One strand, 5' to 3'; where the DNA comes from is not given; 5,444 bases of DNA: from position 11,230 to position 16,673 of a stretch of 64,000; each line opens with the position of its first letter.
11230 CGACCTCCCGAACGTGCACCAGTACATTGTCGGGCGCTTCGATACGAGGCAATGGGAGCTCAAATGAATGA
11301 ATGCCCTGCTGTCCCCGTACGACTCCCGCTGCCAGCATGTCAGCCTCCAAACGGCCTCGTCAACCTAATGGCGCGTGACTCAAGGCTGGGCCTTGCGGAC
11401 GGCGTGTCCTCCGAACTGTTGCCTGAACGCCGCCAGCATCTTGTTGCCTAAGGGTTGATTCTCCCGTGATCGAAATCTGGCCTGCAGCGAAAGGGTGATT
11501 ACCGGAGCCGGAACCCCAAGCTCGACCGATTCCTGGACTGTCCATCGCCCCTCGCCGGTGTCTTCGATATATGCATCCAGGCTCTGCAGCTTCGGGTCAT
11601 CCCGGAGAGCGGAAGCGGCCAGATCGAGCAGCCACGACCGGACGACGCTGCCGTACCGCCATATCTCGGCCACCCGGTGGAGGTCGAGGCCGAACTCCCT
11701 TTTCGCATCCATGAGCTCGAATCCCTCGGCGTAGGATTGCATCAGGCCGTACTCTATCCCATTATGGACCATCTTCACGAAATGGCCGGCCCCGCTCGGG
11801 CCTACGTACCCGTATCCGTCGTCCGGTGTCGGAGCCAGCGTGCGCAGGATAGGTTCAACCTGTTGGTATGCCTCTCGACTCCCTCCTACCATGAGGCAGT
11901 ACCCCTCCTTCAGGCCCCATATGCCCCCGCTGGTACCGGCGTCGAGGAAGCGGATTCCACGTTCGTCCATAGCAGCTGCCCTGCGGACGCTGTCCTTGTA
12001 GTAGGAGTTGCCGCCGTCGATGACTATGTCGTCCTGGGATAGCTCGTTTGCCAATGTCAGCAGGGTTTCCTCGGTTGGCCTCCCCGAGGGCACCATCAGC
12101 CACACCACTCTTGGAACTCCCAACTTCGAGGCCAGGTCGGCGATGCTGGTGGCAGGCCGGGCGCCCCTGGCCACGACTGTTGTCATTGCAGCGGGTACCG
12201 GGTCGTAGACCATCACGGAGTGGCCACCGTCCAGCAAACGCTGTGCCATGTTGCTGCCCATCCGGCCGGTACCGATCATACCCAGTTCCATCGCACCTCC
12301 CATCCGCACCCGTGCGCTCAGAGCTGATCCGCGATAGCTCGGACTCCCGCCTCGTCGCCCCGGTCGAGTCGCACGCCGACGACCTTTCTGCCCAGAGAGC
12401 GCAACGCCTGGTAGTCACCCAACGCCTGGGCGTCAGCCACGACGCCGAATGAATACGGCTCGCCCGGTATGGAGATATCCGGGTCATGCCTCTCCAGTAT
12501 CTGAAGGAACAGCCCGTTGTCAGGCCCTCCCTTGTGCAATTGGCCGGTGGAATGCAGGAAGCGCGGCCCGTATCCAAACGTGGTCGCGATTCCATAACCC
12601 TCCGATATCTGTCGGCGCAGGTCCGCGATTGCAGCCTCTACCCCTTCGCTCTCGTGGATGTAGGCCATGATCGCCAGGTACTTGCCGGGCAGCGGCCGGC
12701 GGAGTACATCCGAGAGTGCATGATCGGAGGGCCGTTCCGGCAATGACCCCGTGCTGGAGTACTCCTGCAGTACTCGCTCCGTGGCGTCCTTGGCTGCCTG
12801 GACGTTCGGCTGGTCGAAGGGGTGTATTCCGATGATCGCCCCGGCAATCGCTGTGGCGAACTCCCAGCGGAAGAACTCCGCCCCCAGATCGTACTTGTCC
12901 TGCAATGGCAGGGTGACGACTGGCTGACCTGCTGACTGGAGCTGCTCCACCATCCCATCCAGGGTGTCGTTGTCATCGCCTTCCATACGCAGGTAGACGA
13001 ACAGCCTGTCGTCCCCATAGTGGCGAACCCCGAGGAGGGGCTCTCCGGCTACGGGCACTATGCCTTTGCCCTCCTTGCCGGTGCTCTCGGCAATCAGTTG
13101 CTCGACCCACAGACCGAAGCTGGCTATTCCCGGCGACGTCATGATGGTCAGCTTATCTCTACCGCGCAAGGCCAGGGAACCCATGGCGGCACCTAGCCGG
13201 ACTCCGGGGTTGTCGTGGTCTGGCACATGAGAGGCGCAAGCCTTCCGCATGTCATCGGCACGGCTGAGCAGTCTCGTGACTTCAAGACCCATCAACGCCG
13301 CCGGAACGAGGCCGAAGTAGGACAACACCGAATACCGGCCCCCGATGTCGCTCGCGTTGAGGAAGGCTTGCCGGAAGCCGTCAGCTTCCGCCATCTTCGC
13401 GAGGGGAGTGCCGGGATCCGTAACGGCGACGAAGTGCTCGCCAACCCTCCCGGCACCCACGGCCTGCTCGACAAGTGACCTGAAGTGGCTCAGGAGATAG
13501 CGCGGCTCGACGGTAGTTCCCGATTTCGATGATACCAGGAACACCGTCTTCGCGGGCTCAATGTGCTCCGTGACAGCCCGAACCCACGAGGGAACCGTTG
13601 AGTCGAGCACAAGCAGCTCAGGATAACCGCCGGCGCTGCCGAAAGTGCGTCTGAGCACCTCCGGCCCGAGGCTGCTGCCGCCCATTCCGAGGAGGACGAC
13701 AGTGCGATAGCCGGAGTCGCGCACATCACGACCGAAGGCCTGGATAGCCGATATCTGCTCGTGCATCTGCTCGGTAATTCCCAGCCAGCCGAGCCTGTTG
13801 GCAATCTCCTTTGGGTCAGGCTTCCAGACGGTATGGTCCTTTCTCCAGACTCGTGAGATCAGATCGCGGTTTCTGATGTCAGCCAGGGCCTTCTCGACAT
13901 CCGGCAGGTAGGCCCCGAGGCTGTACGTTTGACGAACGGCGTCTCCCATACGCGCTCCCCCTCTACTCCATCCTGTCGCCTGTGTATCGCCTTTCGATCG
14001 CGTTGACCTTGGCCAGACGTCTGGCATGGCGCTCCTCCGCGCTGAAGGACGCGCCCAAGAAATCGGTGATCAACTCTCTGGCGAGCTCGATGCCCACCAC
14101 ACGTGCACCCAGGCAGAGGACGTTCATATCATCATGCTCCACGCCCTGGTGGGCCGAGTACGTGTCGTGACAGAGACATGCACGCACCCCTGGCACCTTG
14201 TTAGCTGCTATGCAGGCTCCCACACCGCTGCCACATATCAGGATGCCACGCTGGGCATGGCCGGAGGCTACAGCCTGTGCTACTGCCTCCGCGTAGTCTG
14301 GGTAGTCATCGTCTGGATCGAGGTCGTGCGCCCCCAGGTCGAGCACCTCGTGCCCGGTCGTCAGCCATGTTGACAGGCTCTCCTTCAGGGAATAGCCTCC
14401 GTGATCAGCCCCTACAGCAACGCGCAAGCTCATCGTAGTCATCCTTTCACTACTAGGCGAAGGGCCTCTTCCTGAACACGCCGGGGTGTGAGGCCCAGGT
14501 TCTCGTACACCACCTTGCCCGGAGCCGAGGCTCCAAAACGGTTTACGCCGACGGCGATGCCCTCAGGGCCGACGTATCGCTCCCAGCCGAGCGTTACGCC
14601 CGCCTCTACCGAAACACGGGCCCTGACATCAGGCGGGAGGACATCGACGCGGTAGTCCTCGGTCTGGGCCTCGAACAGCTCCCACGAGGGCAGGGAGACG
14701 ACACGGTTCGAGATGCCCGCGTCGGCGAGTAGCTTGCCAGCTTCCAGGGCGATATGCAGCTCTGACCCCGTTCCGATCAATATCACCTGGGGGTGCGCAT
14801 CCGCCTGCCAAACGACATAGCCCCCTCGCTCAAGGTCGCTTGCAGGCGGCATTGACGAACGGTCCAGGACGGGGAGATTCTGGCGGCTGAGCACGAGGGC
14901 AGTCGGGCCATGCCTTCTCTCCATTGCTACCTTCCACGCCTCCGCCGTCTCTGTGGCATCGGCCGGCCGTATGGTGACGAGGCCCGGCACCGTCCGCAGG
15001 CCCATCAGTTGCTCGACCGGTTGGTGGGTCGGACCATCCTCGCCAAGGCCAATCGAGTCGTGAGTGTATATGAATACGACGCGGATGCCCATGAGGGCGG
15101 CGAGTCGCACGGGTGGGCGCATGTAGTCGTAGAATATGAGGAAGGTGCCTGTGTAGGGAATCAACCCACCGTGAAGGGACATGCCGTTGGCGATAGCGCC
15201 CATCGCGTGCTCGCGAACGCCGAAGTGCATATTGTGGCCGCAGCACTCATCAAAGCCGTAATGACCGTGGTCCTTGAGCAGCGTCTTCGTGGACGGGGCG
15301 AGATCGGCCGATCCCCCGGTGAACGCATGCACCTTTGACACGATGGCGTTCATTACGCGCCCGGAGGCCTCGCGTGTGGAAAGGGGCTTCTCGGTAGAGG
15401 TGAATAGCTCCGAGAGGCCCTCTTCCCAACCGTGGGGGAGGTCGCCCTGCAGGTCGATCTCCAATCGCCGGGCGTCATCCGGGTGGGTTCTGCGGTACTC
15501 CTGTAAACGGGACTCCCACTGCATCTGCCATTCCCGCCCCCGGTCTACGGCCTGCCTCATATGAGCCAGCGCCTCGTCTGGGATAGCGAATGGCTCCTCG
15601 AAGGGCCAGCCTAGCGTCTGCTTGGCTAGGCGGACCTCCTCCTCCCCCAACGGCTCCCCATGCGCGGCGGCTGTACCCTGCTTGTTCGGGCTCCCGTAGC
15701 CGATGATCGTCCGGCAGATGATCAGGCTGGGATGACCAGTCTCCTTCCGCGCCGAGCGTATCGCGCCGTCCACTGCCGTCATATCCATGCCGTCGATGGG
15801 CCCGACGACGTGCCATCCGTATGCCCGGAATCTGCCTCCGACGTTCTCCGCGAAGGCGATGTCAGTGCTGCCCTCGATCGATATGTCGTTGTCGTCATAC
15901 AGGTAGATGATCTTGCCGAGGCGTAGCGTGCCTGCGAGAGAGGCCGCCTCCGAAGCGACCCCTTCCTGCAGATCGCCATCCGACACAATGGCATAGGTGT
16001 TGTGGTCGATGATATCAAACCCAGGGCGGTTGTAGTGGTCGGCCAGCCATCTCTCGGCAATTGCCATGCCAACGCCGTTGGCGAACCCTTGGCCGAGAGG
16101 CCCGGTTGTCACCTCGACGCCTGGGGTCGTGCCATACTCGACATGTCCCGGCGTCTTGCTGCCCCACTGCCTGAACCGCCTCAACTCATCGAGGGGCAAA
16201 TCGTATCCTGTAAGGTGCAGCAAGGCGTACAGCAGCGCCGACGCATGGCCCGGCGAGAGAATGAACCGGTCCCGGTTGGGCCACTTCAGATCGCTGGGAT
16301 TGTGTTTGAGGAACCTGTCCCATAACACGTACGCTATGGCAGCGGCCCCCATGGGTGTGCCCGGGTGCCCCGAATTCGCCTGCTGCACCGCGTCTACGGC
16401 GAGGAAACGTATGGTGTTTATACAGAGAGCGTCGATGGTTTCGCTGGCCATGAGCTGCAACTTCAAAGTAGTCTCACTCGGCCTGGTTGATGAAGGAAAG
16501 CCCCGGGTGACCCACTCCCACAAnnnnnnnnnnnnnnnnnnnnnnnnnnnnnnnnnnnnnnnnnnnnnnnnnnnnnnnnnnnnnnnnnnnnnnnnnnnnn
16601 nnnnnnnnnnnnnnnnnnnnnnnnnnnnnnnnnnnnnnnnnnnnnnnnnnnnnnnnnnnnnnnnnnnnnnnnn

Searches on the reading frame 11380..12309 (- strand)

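Call 38: search_protein_families(library=pfam, proteins=[window:11380-12309:-], max_evalue=0.001)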
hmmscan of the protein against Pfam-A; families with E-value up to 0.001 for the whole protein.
window:11380-12309:- (309 aa): 4 families
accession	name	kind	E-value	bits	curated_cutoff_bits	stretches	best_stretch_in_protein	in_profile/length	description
PF03446.21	NAD_binding_2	-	1.5e-43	149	21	1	9-159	2-153/161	NAD binding domain of 6-phosphogluconate dehydrogenase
PF00393.24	6PGD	-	4.9e-23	82.4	27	1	175-284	1-116/290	6-phosphogluconate dehydrogenase, C-terminal domain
PF02826.25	2-Hacid_dh_C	-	0.00016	21.5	25.1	1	7-76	37-102/178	D-isomer specific 2-hydroxyacid dehydrogenase, NAD binding domain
PF03807.23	F420_oxidored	-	0.00021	22.3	21.6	1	9-98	2-90/94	NADP oxidoreductase coenzyme F420-dependent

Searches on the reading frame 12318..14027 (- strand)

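Call 38: search_protein_families(library=pfam, proteins=[window:12318-14027:-], max_evalue=0.001)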
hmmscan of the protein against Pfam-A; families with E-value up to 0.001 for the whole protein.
window:12318-14027:- (569 aa): 1 family
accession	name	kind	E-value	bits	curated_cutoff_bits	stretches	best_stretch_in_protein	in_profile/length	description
PF00342.24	PGI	-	2.4e-17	63.2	22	1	106-318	95-308/486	Phosphoglucose isomerase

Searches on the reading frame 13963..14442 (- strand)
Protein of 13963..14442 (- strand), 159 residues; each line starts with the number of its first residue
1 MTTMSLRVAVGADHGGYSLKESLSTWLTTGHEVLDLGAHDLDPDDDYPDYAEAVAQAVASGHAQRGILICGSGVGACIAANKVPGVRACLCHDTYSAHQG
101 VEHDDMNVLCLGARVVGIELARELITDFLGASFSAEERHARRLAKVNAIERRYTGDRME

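Call 38: search_protein_families(library=pfam, proteins=[window:13963-14442:-], max_evalue=0.001)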
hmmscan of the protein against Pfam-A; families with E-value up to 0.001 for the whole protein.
window:13963-14442:- (159 aa): 1 family
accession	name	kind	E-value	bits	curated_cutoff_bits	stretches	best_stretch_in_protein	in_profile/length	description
PF02502.23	LacAB_rpiB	-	3.8e-54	182.8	24.7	1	8-146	1-138/138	Ribose/Galactose Isomerase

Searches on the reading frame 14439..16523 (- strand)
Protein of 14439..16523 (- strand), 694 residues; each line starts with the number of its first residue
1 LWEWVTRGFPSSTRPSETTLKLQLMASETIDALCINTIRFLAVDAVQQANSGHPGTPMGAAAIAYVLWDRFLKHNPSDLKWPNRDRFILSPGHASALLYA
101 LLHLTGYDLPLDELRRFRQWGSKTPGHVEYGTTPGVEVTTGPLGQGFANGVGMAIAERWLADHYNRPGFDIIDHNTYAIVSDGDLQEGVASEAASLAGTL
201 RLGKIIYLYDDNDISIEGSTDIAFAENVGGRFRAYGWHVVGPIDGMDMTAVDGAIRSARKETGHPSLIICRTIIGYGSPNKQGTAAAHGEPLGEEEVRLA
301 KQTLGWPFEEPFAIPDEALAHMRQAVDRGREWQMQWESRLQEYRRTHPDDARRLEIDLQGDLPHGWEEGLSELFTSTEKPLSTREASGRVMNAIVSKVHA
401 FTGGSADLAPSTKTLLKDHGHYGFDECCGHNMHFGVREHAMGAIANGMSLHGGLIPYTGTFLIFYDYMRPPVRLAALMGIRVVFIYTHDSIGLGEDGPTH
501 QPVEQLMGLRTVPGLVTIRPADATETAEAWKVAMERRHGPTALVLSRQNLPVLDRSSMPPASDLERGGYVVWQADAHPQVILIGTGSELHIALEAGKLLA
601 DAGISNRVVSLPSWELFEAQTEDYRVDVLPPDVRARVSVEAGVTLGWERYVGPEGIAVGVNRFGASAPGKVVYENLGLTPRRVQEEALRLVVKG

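Call 38: search_protein_families(library=pfam, proteins=[window:14439-16523:-], max_evalue=0.001)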
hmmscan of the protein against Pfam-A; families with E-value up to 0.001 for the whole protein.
window:14439-16523:- (694 aa): 5 families
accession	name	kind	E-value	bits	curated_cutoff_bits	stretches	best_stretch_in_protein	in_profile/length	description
PF00456.26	Transketolase_N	-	3.4e-146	486.9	22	1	31-363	2-334/334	Transketolase, thiamine diphosphate binding domain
PF02779.29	Transket_pyr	-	1.7e-50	171.5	27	1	380-551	2-173/174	Transketolase, pyrimidine binding domain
PF22613.1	Transketolase_C_1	-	2e-39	134.8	27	1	567-679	1-113/113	Transketolase-like TK C-terminal domain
PF02780.25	Transketolase_C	-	8.7e-12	45.5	25.9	1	577-683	9-124/124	Transketolase, C-terminal domain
PF13292.11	DXP_synthase_N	-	1.7e-05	24.7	21.2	0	22-217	10-176/274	1-deoxy-D-xylulose-5-phosphate synthase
